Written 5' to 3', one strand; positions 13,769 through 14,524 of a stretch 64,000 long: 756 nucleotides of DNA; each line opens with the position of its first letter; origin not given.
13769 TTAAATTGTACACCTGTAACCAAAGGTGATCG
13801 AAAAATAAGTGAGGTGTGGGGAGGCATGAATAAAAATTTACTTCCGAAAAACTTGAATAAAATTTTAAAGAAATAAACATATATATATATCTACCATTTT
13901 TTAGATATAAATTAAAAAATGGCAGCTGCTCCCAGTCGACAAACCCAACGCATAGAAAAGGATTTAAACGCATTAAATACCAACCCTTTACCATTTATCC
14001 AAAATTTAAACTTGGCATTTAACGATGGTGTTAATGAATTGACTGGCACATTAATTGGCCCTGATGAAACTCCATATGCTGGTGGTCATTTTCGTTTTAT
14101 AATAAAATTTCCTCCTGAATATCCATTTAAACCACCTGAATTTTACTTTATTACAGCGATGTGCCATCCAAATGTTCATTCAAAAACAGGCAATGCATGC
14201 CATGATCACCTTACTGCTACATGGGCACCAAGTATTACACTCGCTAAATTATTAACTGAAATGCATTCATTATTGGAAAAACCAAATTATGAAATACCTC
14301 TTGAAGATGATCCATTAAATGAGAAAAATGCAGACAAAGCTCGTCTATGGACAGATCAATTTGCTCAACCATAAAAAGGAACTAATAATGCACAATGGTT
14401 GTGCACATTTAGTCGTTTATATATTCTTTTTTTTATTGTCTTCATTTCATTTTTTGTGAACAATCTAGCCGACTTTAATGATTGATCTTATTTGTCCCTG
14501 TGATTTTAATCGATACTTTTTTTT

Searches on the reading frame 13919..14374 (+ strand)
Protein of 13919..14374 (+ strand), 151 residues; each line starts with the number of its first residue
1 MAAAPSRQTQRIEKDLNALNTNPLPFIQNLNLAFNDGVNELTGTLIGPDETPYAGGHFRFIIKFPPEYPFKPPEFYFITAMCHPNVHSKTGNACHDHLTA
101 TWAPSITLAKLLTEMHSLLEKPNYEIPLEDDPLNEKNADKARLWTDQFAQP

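Call 47: search_protein_families(library=pfam, proteins=[window:13919-14374:+], max_evalue=0.001)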
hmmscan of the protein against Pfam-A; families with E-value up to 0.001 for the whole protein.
window:13919-14374:+ (151 aa): 1 family
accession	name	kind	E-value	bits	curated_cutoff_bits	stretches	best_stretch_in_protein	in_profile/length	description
PF00179.31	UQ_con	-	5.8e-31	107.4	27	1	11-139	1-128/140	Ubiquitin-conjugating enzyme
